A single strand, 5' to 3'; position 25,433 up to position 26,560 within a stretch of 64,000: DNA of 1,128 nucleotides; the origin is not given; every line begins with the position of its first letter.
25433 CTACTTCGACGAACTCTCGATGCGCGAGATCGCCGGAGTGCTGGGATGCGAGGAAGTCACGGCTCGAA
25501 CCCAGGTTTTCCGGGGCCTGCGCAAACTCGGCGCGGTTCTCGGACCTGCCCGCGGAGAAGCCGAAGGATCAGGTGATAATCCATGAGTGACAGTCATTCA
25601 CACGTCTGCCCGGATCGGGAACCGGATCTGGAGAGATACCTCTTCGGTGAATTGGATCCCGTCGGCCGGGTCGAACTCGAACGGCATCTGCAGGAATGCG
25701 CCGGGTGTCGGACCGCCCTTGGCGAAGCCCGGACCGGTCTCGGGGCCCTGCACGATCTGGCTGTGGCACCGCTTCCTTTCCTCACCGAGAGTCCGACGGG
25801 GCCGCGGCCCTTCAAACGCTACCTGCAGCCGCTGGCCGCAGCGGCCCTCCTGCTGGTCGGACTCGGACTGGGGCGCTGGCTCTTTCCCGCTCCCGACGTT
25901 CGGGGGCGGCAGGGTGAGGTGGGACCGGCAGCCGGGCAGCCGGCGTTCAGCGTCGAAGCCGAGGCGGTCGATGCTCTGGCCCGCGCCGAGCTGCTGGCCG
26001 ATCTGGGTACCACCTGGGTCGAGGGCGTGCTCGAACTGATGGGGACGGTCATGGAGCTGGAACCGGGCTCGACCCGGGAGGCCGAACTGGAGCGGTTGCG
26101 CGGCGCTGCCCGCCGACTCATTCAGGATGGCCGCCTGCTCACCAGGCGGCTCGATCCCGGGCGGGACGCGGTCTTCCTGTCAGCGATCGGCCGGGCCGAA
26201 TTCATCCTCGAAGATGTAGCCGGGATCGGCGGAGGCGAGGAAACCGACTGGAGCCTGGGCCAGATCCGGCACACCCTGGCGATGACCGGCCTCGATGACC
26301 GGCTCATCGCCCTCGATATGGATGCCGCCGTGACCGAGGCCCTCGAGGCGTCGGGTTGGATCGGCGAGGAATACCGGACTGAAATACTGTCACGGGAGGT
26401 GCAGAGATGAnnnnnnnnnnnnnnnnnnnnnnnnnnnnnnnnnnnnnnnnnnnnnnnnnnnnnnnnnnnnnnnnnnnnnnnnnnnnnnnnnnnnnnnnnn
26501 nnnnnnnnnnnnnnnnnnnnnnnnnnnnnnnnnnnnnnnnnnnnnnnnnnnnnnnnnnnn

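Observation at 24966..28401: ECF sigma / zinc anti-sigma / secreted TPR-HEAT-repeat protein as one translationally coupled operon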

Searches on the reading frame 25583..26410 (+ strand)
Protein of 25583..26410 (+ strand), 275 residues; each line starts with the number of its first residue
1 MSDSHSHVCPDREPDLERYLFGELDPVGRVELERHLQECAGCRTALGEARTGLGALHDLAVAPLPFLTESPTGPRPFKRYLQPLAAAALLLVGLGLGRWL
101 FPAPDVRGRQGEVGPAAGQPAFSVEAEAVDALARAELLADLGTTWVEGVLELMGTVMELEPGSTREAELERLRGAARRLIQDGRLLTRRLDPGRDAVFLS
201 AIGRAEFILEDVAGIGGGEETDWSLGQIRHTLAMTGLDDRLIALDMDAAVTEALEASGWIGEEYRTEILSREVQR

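Call 6: search_protein_families(library=pfam, proteins=[window:25583-26410:+], max_evalue=0.01)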
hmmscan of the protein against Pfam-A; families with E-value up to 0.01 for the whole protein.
window:25583-26410:+ (275 aa): 1 family
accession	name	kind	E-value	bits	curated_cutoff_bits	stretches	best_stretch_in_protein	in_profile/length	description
PF13490.11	zf-HC2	-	1.9e-06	28.3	22.2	1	16-43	8-35/35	Putative zinc-finger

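Call 10: search_protein_families(library=ncbifam, proteins=[window:25583-26410:+], max_evalue=0.01)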
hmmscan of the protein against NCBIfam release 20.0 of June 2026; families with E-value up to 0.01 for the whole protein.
window:25583-26410:+ (275 aa): 2 families
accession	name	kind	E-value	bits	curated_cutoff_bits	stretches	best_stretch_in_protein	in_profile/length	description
NF052375.1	antisigma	equivalog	3e-06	27.4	100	1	16-66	2-52/217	anti-sigma factor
TIGR03988.1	antisig_RsrA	equivalog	0.003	17.6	62.5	1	9-47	2-40/77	mycothiol system anti-sigma-R factor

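Call 17: find_homologous_proteins(query=window:25583-26407:+, max_evalue=0.001)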
Query window:25583-26407:+ (275 aa): 11 proteins with E <= 0.001 among 8000 candidates.
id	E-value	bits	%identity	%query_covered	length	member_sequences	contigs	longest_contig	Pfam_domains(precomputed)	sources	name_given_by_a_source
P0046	6.9e-175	598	100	100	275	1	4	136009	PF13490.12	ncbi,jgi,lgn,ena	-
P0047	8.8e-102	358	62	98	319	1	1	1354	PF13490.12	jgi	jgi:hypothetical protein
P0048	1.7e-97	344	56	100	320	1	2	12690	PF13490.12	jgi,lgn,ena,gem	-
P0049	5.7e-97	342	58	100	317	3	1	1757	-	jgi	-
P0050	6.5e-59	218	44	99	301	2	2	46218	-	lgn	-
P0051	1.4e-43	167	43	99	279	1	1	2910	PF13490.12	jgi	jgi:hypothetical protein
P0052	9.6e-38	148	38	96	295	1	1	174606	PF13490.12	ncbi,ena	-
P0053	3.7e-32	130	37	48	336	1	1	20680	PF13490.12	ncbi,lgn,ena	-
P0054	1.6e-31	128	38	48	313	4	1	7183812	PF13490.12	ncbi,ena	-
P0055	4.0e-29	120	40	36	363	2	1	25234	PF13490.12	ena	-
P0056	2.0e-27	114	36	93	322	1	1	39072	-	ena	-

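Call 41: search_solved_structures(query=A3, max_evalue=1)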
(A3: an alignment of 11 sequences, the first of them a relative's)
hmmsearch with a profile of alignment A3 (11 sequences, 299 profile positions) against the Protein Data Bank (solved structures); distinct sequences matched with E-value up to 1: 2.
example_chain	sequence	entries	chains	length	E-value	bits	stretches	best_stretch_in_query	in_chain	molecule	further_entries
3hug_B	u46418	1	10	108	0.00034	23.1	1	19-50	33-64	PROBABLE CONSERVED MEMBRANE PROTEIN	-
5wuq_C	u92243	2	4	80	0.00045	22.7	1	9-70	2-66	Anti-sigma-W factor RsiW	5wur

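Call 51: predict_structure(alignment_id=A3)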
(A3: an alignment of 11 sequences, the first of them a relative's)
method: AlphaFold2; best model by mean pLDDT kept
length: 275 residues; sequences in the alignment: 11
mean_pLDDT: 77.5   pTM: 0.53
mean pLDDT of the five models: 77.5, 77.4, 76.7, 74.9, 73.8
residues with pLDDT >= 90: 136; 70-90: 60; 50-70: 16; < 50: 63
segments of 3 or more residues with pLDDT < 50: 1-5, 61-81, 83-88, 93-120
pLDDT, mean of each block of 10 residues (from residue 1): 55 91 94 94 89 71 38 41 48 45 38 40 77 93 96 93 87 97 96 93 96 90 92 91 91 88 78 57
secondary structure, 60 per line:
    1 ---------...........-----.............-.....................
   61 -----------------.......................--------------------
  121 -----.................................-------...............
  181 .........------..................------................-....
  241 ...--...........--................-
elements in order: H10-20 H26-38 H40-60 H78-100 H126-158 H166-189 H196-213 H220-235 H237-243 H246-256 H259-274

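Call 55: fold_search(model_id=the predicted structure, library=pdb)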
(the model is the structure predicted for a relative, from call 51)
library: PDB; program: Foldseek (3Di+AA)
matches with E <= 10: 292; with E <= 0.001: 0
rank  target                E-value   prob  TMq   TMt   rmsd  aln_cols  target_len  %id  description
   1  7xge_G                3.3e-01  0.14  0.12  0.17  12.8       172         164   17  Crystal structure of MCL-1 in complex with computationally designed inhibitor protein (released 2022-07-20)
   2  8gl3                  3.5e-01  0.41  0.22  0.28   9.2       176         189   18  De novo design of monomeric helical bundles for pH-controlled membrane lysis (released 2023-09-06)
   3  5krw_MODEL_1_A        5.7e-01  0.16  0.15  0.23  20.7       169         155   14  Recognition and targeting mechanisms by chaperones in flagella assembly and operation (released 2016-08-17)
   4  3kyi_A                7.2e-01  0.35  0.20  0.37  11.4       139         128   17  Crystal structure of the phosphorylated P1 domain of CheA3 in complex with CheY6 from R. sphaeroides (released 2010-02-16)
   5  8fih_B                9.3e-01  0.15  0.14  0.28  19.5       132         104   16  Multi-state design of two-state switchable hinge proteins (released 2023-08-16)
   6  4k0d_A                9.7e-01  0.41  0.27  0.42   6.8       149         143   21  Periplasmic sensor domain of sensor histidine kinase, Adeh_2942 (released 2013-06-12)
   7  2huj                  9.7e-01  0.16  0.15  0.27   9.8       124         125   14  Crystal structure of a protein of uknown function (NP_471338.1) from Listeria innocua at 1.74 A resolution (released 2006-08-08)
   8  6qv7                  1.1e+00  0.08  0.15  0.14  21.5       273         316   15  Crystal structure of a CHAD domain from Chlorobium tepidum (released 2019-05-29)
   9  8tup_A                1.3e+00  0.12  0.18  0.16  25.9       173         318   12  Cryo-EM structure of the human MRS2 magnesium channel under Mg2+-free condition (released 2023-09-13)
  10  8bsa_B                1.4e+00  0.51  0.31  0.45   7.3       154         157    9  Vc1313-LBD bound to D-arginine (released 2023-06-07)
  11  5a7d_N                1.4e+00  0.21  0.24  0.23  16.9       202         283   14  Tetrameric assembly of LGN with Inscuteable (released 2016-08-03)
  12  2lk4_MODEL_1_A        1.4e+00  0.20  0.21  0.33  10.2       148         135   15  Structural and mechanistic insights into the interaction between PAT Pyk2 and Paxillin LD motif (released 2012-10-10)
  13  8xr6_Q                1.4e+00  0.15  0.17  0.27  12.3       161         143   17  Cryo-EM structure of cryptophyte photosystem II (released 2024-06-19)
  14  2ap3                  1.4e+00  0.10  0.18  0.22  11.2       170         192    9  1.6 A Crystal Structure of a Conserved Protein of Unknown Function from Staphylococcus aureus (released 2005-09-27)
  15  8f7n                  1.5e+00  0.66  0.30  0.24   7.3       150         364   16  Crystal structure of chemoreceptor McpZ ligand sensing domain (released 2023-07-05)
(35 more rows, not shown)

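Call 59: find_encoding_contigs(protein=P0050, flank=5000, max_places=1)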
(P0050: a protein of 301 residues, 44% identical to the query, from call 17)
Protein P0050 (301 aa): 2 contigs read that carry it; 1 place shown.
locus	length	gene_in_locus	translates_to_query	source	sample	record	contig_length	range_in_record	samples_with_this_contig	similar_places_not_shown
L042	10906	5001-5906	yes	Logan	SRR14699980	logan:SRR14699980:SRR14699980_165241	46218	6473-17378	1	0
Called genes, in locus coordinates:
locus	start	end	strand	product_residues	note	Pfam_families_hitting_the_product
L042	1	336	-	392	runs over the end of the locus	PF13439:Glyco_transf_4, PF20706:GT4-conflict, PF00534:Glycos_transf_1, PF13692:Glyco_trans_1_4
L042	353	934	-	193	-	PF01966:HD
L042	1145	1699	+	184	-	PF04011:LemA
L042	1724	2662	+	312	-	PF01435:Peptidase_M48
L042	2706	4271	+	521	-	PF02321:OEP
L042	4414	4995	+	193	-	PF07638:Sigma70_ECF, PF04542:Sigma70_r2, PF08281:Sigma70_r4_2, PF04545:Sigma70_r4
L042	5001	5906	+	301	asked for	-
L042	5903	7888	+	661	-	PF07719:TPR_2 (faint), PF13428:TPR_14 (faint), PF13432:TPR_16 (faint), PF13646:HEAT_2 (faint), PF13174:TPR_6 (weak)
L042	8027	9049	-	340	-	PF01112:Asparaginase_2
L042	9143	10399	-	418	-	PF03576:Peptidase_S58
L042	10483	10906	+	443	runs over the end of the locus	PF13185:GAF_2, PF01590:GAF, PF13492:GAF_3, PF00990:GGDEF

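Call 60: find_encoding_contigs(protein=P0056, flank=5000, max_places=1)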
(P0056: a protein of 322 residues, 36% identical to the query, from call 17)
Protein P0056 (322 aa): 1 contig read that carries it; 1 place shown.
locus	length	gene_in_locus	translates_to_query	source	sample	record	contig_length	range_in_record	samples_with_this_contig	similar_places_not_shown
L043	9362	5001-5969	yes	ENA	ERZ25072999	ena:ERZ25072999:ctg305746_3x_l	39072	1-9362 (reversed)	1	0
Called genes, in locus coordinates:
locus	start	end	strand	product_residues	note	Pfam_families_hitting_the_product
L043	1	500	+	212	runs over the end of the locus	PF07638:Sigma70_ECF, PF04542:Sigma70_r2, PF08281:Sigma70_r4_2, PF04545:Sigma70_r4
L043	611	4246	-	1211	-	PF00069:Pkinase, PF03109:ABC1 (faint), PF07714:PK_Tyr_Ser-Thr, PF13191:AAA_16, PF13424:TPR_12 (faint)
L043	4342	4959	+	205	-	PF07638:Sigma70_ECF (weak), PF04542:Sigma70_r2, PF08281:Sigma70_r4_2, PF04545:Sigma70_r4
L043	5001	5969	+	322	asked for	-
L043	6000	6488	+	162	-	PF13174:TPR_6 (faint), PF13428:TPR_14 (faint), PF13432:TPR_16 (weak)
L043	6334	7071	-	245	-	-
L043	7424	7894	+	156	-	-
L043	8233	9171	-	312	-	PF00144:Beta-lactamase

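Call 72: search_protein_representatives(alignment_id=A3)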
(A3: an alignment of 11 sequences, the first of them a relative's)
Query: 11 sequences, 299 profile positions. Proteins with E-value up to 0.001 (for the whole library): 7027; up to 1e-10: 109; up to 1e-30: 27. The best 150 are listed.
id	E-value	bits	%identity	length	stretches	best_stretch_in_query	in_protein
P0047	1.0e-125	435.3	-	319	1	1-299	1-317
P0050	1.5e-117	408.5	-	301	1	1-299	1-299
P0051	2.5e-104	365.0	-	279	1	2-293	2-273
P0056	9.5e-102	356.6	-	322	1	5-291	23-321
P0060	3.3e-94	331.8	-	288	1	1-292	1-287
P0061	1.9e-91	322.7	-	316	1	1-292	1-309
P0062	9.9e-89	313.8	-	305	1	1-298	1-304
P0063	2.3e-86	306.0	-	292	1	2-298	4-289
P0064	7.1e-85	301.2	-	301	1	6-295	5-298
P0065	2.7e-82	292.7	-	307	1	1-292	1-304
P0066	4.7e-82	291.9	-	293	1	5-292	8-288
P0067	5.1e-81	288.5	-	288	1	1-292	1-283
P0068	1.3e-73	264.2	-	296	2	5-156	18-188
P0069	1.5e-73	264.0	-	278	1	7-297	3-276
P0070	1.1e-72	261.2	-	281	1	8-292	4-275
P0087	1.8e-19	86.4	-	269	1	8-264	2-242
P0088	3.1e-18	82.4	-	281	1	9-264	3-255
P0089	2.1e-17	79.7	-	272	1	8-263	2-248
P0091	2.8e-16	75.9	-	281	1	8-257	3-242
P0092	5.4e-16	75.0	-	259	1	8-264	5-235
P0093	6.7e-16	74.7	-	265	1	10-262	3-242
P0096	6.8e-15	71.4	-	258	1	8-281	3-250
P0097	8.2e-15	71.1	-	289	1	7-263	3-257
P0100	1.5e-14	70.2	-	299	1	10-264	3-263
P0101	2.0e-14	69.8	-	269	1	10-264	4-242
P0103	5.2e-14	68.5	-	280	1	10-259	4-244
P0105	6.9e-14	68.1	-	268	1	10-262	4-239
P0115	6.0e-13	65.0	-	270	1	10-273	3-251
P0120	1.6e-12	63.6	-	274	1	10-264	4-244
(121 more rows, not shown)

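Call 73: find_encoding_contigs(protein=P0087, flank=5000, max_places=2)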
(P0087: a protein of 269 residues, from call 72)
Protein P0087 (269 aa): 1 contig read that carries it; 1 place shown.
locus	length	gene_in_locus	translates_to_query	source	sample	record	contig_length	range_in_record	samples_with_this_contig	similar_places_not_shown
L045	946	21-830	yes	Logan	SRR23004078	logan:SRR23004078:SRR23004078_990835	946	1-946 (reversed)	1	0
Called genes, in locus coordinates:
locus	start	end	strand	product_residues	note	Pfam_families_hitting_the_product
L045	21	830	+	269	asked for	PF13490:zf-HC2 (weak)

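Call 75: find_encoding_contigs(protein=P0091, flank=5000, max_places=2)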
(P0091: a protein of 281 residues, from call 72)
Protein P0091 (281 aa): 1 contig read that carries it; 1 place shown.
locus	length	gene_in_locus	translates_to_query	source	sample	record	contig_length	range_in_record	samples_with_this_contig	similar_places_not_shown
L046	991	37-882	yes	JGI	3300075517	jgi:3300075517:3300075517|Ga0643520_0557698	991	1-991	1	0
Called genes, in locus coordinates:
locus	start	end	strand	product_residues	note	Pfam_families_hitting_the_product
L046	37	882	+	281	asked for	PF13490:zf-HC2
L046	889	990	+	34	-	?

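Call 76: find_encoding_contigs(protein=P0100, flank=5000, max_places=2)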
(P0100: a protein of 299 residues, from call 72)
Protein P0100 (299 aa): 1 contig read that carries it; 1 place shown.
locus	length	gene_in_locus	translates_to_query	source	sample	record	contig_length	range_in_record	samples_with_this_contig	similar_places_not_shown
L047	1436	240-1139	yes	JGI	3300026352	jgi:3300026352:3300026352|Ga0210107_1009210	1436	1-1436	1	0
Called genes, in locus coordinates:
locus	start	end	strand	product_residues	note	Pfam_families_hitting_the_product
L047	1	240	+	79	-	?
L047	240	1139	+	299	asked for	-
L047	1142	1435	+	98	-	?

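Call 77: find_encoding_contigs(protein=P0096, flank=5000, max_places=2)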
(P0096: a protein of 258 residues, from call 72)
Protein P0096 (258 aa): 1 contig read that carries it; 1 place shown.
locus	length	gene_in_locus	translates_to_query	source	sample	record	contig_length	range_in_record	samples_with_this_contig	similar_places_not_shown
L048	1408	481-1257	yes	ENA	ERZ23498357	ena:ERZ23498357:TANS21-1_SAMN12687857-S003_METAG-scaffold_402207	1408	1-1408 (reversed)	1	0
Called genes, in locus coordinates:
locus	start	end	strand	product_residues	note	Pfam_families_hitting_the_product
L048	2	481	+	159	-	?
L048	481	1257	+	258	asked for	PF13490:zf-HC2 (weak)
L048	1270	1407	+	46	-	?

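Call 85: find_related_loci(query=A6, collection=metagenome_contigs, flank=6000)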
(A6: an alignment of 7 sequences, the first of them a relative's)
Query A6 (289 aa) in metagenome_contigs; peptide patterns used: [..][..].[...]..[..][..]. (x = any residue, [..] = any of these).
493 stretches matched a pattern; 176 encode a relative of the query (tblastn E <= 1e-3); the best 80 are kept; 80 distinct loci.
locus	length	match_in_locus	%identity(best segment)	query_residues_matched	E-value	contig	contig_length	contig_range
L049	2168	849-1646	42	6-271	5e-56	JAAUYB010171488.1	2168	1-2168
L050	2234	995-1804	36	6-281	2e-52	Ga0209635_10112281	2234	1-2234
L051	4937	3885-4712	36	6-283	1e-51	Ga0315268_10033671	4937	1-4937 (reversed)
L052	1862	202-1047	38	6-289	1e-52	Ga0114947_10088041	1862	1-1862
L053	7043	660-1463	35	6-281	2e-50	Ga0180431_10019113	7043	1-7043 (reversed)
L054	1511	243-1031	36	6-274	7e-51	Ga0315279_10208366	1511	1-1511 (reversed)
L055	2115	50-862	37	6-282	2e-49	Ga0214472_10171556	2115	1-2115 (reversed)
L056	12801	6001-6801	37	6-276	1e-48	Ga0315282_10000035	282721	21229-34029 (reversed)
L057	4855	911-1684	37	6-270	8e-49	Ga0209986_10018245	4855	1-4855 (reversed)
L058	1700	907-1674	38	10-271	2e-49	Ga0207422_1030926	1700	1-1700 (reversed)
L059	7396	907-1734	33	6-286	1e-47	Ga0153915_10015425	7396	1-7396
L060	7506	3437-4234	34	1-274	2e-47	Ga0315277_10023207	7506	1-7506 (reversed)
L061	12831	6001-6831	34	6-288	2e-46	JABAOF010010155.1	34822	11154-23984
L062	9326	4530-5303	36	6-270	1e-46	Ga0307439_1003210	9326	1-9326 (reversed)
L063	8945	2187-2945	37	6-264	2e-46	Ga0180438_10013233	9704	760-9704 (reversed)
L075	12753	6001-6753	37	7-268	5e-45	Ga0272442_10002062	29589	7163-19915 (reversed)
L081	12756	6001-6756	35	15-273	3e-44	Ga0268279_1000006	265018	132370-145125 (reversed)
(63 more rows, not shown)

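Call 88: list_cluster_members(proteins=[P0088, P0089, P0092, P0093, P0097, P0101, P0103, P0105, P0115, P0120])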
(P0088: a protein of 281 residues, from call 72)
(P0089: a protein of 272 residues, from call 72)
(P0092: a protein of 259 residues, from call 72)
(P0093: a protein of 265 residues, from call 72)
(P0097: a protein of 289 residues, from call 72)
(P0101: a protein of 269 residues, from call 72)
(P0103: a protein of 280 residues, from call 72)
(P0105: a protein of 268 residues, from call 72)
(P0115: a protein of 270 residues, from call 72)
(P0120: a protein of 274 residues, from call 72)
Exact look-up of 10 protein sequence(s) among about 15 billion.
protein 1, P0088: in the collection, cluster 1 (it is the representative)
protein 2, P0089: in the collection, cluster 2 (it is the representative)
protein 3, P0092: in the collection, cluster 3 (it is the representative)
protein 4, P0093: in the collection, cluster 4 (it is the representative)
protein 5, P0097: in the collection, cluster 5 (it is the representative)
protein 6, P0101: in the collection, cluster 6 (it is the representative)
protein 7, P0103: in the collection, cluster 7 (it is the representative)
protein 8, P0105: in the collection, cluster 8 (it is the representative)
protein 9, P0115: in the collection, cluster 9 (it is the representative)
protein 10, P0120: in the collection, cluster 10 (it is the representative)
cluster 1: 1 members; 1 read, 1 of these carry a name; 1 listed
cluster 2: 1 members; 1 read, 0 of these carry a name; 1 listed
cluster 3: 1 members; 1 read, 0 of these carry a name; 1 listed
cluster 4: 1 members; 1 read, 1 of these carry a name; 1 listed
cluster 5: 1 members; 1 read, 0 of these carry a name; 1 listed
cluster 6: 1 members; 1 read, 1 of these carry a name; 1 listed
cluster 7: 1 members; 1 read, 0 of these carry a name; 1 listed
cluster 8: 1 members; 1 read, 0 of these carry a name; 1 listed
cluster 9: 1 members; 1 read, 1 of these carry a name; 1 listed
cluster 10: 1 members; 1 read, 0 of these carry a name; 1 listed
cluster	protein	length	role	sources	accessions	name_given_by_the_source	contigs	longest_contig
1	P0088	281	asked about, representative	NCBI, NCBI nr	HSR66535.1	MAG TPA: zf-HC2 domain-containing protein [Acidobacteriota bacterium] | zf-HC2 domain-containing protein [Acidobacteriota bacterium]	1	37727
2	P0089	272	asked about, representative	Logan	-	-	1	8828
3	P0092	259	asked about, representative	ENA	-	-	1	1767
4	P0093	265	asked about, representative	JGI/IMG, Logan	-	hypothetical protein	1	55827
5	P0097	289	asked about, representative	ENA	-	-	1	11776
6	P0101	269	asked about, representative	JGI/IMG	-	hypothetical protein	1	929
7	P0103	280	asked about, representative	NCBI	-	-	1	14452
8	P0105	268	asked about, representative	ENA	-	-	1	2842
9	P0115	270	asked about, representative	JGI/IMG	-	hypothetical protein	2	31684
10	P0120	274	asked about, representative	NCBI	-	-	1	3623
